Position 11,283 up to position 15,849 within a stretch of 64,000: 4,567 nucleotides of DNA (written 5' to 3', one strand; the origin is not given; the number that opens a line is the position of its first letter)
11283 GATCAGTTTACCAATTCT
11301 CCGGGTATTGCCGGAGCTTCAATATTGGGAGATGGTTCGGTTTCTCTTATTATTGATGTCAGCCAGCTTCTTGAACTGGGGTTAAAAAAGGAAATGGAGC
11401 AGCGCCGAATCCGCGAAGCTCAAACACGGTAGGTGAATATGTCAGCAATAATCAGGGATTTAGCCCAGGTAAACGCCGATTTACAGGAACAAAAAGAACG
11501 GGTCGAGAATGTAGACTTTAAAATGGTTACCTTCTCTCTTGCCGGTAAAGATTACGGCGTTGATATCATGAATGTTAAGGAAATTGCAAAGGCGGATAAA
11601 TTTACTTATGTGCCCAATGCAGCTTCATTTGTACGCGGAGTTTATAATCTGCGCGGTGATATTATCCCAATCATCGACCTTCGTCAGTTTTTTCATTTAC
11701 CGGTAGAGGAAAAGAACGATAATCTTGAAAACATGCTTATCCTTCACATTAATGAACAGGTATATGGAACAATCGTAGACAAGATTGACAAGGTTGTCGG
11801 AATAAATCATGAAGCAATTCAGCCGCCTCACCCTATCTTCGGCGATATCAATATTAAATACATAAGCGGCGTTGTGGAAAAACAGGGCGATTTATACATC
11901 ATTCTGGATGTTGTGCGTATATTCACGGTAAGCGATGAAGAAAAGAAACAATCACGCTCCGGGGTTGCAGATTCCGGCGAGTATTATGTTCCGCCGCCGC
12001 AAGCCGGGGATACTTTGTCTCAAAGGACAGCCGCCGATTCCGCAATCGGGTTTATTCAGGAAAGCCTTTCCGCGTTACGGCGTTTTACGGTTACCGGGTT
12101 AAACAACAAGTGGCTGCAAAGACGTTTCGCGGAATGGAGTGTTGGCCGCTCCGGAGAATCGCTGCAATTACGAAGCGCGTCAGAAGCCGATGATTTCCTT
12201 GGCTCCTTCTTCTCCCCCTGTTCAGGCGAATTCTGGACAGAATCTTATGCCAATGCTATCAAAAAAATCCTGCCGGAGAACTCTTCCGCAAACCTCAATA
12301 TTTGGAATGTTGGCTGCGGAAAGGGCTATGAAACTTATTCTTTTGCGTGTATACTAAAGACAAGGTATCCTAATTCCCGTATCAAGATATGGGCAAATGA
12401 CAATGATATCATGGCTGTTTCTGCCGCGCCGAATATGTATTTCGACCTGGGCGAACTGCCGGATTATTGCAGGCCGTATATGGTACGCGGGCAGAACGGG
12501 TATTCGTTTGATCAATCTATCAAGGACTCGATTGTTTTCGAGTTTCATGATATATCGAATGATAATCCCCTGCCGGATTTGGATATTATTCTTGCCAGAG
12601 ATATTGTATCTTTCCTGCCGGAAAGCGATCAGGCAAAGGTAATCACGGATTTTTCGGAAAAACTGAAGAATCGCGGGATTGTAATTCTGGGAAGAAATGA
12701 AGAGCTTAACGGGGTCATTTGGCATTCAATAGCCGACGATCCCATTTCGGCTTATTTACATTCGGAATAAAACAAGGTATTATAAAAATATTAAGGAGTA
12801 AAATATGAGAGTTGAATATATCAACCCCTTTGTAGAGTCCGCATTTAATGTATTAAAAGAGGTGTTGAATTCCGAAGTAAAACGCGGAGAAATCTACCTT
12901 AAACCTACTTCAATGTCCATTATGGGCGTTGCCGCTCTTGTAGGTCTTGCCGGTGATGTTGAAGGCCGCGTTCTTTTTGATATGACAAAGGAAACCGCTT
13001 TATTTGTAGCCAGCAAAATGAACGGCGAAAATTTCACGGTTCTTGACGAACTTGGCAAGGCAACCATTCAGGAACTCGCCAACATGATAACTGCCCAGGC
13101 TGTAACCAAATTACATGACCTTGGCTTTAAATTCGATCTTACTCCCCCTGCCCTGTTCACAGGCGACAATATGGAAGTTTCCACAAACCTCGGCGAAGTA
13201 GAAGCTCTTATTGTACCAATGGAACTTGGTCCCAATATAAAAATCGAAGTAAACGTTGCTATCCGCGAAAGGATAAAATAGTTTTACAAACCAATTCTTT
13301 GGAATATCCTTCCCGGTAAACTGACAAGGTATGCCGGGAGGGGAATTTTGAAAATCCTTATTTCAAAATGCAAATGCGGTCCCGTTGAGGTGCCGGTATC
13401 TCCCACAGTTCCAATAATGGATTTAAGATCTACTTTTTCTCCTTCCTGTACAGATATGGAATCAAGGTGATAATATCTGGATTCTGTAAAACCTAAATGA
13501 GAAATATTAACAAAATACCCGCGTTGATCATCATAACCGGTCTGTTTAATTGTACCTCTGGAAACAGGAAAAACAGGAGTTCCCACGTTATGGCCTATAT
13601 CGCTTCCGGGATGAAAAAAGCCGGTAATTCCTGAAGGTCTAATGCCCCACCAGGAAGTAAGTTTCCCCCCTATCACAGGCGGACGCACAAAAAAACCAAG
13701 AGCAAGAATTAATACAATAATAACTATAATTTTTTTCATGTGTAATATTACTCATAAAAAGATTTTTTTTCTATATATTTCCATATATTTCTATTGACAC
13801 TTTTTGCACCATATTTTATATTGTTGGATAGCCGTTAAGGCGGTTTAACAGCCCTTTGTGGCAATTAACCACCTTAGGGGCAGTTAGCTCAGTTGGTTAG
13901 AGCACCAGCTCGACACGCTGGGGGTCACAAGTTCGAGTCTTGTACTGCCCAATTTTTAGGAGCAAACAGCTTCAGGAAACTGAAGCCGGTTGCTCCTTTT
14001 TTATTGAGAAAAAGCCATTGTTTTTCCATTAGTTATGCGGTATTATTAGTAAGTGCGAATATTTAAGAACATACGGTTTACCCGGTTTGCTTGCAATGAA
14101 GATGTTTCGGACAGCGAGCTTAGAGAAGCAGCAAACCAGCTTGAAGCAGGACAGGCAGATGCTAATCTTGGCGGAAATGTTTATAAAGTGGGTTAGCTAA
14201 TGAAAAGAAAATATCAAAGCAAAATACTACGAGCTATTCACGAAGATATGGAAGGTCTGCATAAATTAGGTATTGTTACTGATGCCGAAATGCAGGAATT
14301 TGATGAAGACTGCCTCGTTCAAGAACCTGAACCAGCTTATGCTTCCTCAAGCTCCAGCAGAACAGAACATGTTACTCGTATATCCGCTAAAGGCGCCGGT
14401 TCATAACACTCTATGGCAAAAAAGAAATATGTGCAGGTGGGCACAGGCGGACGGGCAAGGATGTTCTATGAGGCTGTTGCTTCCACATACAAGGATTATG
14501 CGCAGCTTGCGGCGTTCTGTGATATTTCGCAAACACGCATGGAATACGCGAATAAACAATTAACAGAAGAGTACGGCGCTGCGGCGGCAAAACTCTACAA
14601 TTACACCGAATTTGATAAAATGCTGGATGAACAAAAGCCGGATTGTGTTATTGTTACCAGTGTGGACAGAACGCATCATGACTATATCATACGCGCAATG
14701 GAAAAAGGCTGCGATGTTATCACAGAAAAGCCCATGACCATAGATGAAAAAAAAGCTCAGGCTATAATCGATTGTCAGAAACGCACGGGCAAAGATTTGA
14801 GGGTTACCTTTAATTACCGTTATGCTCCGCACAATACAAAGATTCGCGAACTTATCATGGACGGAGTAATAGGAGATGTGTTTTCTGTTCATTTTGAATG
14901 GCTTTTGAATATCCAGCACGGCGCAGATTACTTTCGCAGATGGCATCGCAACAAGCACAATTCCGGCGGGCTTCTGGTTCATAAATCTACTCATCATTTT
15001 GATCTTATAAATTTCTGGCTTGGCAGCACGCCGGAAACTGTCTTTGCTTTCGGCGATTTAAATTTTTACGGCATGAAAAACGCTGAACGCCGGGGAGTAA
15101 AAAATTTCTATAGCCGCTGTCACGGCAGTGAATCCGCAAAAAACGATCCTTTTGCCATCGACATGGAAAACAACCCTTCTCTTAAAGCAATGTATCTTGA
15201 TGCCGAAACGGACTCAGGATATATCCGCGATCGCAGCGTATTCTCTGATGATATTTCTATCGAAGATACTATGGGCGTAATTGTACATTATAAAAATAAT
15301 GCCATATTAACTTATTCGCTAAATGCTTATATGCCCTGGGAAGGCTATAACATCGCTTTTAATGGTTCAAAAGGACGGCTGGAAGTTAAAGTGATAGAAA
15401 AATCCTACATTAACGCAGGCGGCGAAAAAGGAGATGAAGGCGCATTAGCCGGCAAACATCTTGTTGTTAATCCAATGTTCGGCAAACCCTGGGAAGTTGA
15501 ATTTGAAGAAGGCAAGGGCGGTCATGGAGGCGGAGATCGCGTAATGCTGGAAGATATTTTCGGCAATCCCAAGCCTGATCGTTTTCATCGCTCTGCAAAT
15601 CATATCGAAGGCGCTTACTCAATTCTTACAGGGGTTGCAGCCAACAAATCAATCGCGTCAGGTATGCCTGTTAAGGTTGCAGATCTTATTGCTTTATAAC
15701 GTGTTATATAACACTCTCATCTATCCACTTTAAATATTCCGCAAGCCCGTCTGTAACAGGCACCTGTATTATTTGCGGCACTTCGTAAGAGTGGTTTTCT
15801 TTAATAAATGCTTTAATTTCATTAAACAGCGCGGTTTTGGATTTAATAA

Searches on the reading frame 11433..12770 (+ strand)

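Call 58: search_protein_families(library=pfam, proteins=[window:11433-12770:+], max_evalue=0.00001)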
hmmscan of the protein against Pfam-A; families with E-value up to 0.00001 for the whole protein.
window:11433-12770:+ (445 aa): 2 families
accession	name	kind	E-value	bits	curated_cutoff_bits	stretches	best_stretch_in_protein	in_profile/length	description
PF01739.24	CheR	-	1.1e-34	120.1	27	1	267-427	6-181/195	CheR methyltransferase, SAM binding domain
PF01584.24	CheW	-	4.3e-34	117.5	23.5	1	31-165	2-135/138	CheW-like domain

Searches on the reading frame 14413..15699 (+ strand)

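Call 58: search_protein_families(library=pfam, proteins=[window:14413-15699:+], max_evalue=0.00001)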
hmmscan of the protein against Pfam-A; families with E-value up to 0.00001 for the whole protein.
window:14413-15699:+ (428 aa): 3 families
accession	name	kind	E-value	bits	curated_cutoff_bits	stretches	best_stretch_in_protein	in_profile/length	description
PF02894.22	GFO_IDH_MocA_C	-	1.8e-26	93.8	22.9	1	145-422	1-218/218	Oxidoreductase family, C-terminal alpha/beta domain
PF01408.29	GFO_IDH_MocA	-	2.7e-20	73.7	24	1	5-132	2-119/120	Oxidoreductase family, NAD-binding Rossmann fold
PF22725.1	GFO_IDH_MocA_C3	-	2.2e-15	57.2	27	1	143-324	3-124/124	GFO/IDH/MocA C-terminal domain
